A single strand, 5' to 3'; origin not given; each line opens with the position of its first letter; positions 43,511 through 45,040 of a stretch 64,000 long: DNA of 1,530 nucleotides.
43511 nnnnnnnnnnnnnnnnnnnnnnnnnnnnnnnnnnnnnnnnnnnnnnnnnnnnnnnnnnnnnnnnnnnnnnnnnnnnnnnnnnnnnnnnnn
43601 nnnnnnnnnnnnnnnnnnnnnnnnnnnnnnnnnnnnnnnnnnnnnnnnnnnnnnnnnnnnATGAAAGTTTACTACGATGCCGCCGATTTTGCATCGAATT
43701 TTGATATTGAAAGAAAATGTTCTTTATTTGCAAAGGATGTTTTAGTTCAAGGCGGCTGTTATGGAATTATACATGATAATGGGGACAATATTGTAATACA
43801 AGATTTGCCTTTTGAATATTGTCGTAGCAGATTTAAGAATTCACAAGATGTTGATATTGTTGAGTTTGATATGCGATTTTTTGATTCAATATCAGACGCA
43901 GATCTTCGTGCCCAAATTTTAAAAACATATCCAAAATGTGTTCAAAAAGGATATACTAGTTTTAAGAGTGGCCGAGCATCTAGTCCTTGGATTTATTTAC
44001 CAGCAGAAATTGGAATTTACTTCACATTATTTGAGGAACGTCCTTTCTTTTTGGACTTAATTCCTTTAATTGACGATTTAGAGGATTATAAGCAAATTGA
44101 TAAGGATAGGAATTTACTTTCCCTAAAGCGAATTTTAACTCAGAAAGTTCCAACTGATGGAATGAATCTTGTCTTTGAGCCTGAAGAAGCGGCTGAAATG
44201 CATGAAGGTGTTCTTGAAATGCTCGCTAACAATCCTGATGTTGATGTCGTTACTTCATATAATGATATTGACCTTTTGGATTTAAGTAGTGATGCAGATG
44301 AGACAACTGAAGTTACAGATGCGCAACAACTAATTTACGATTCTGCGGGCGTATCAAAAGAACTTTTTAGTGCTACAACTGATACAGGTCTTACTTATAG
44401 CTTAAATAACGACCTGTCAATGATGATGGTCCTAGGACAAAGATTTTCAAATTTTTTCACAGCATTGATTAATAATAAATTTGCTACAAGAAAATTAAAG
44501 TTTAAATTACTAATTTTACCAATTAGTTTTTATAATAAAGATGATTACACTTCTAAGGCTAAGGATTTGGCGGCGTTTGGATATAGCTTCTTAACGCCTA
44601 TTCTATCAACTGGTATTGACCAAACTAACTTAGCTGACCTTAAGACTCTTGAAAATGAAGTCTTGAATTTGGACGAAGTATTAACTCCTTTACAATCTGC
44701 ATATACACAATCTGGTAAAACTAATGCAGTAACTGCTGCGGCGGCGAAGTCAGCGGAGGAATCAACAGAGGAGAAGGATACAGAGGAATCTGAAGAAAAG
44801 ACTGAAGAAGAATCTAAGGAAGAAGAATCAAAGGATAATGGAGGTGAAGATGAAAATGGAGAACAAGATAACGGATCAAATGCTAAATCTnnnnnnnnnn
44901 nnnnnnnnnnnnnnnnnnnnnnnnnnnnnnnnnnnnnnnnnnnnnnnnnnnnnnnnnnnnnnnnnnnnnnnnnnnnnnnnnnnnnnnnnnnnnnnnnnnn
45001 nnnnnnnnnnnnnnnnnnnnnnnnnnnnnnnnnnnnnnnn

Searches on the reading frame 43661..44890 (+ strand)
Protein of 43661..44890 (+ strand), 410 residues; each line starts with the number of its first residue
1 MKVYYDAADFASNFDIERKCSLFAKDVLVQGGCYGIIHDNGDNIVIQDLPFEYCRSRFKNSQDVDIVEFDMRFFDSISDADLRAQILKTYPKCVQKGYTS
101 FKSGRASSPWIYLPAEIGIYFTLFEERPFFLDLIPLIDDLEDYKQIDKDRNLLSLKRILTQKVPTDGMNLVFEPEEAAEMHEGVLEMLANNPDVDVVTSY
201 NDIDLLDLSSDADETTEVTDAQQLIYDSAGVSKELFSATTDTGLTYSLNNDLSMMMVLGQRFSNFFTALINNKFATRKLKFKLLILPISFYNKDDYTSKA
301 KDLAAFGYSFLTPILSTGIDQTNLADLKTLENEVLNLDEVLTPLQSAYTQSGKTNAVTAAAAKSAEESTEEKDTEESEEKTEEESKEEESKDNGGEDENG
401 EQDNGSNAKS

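Call 10: search_protein_families(library=pfam, proteins=[window:43661-44890:+], max_evalue=0.001)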
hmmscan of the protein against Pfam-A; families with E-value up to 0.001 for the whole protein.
window:43661-44890:+ (410 aa): 0 families

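Call 12: search_protein_families(library=phrogs, proteins=[window:43661-44890:+], max_evalue=0.001)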
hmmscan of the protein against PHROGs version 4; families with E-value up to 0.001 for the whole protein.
window:43661-44890:+ (410 aa): 1 family
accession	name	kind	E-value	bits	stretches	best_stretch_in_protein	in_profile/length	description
phrog_2739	-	head and packaging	6.2e-58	197.6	1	3-387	116-498/501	portal protein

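Call 25: search_dna_similar(query=window:43661-44890:+, collection=phages, mode=protein, max_rows=15)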
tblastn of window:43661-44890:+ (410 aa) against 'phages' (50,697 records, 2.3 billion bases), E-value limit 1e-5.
Records with a match: 21; places in all: 21; records where one place covers at least 80% of the query: 4.
Best place of each record, by identity: <60% 21.
By first word of the organism name: Bacillus 10; Enterococcus 7; Bacteriophage 2; Phage 1; Lactococcus 1.
By host as written in the record: Enterococcus faecium 4; - 3; Bacillus anthracis 3; Enterococcus faecalis 2; Bacillus subtilis BEST7003 2; Bacillus subtilis 2; Enterococcus faecium 374iF1 (22) 1; Bacillus sp. C30 1; and 3 more.
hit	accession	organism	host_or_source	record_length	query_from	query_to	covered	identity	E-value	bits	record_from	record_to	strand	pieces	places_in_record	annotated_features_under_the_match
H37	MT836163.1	Bacteriophage sp.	human fecal samples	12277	10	324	77%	29.5%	4e-28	122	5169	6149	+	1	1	record has no annotation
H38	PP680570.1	Enterococcus phage VRE9_4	Enterococcus faecium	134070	26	349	79%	28.6%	6e-21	101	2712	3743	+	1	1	portal protein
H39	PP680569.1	Enterococcus phage VRE9_3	Enterococcus faecium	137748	26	349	79%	28.6%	7e-21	100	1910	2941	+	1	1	portal protein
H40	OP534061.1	Enterococcus phage H1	Enterococcus faecium 374iF1 (22)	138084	26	349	79%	28.6%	7e-21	100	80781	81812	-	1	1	hypothetical protein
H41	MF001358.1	Enterococcus phage EF1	Enterococcus faecalis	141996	26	349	79%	28.6%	7e-21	100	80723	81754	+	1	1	hypothetical protein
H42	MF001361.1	Enterococcus phage EF5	Enterococcus faecalis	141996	26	349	79%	28.6%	7e-21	100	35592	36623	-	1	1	hypothetical protein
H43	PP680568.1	Enterococcus phage VRE9_2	Enterococcus faecium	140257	26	349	79%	28.6%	8e-21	100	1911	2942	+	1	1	portal protein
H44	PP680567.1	Enterococcus phage VRE9_1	Enterococcus faecium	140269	26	349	79%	28.6%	8e-21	100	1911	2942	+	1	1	portal protein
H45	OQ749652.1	Phage Phass-1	human gut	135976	13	327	77%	27.7%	1e-26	118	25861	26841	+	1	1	hypothetical protein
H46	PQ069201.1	Bacillus phage C30-3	Bacillus sp. C30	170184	23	349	80%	26.4%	8e-8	61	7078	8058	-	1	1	record has no annotation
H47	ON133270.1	Bacillus phage 2S-4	Rosselomorea vietnamensis FJAT-46955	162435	34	351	78%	26.6%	7e-10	67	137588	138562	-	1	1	none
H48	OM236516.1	Bacillus phage FADO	Bacillus subtilis BEST7003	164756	34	351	78%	26.6%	7e-10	67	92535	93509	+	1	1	hypothetical protein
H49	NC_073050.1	Bacillus phage FADO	Bacillus subtilis BEST7003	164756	34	351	78%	26.6%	7e-10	67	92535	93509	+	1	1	hypothetical protein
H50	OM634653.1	Bacillus phage vB_BsuS_PJN02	Bacillus subtilis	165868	34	351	78%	26.3%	6e-9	64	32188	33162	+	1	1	portal protein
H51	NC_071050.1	Bacillus phage vB_BsuS_PJN02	Bacillus subtilis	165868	34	351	78%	26.3%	6e-9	64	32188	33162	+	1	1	portal protein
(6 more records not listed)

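Call 67: find_related_loci(query=window:43661-44890:+, collection=viral_contigs, flank=3000)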
Query window:43661-44890:+ (410 aa) in viral_contigs; peptide patterns used: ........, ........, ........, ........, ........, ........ (x = any residue, [..] = any of these).
15 stretches matched a pattern; 10 encode a relative of the query (tblastn E <= 1e-3); 10 distinct loci.
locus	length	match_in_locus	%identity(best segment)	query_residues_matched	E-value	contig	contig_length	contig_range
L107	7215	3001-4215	71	2-407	0e+0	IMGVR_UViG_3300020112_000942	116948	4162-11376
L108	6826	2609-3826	71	2-398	0e+0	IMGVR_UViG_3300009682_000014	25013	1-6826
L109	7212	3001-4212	71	2-398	0e+0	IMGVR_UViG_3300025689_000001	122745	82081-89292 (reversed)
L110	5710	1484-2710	68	2-398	0e+0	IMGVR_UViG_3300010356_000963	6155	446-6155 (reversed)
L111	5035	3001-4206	68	2-394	0e+0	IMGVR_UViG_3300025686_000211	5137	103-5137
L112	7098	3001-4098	73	2-368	0e+0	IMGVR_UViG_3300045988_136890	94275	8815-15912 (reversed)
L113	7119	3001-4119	70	4-378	2e-176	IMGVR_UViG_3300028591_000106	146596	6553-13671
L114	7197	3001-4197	62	2-398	5e-166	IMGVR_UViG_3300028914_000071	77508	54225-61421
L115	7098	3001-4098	73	2-368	0e+0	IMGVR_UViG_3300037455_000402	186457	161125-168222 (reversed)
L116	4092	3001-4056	32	4-343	1e-45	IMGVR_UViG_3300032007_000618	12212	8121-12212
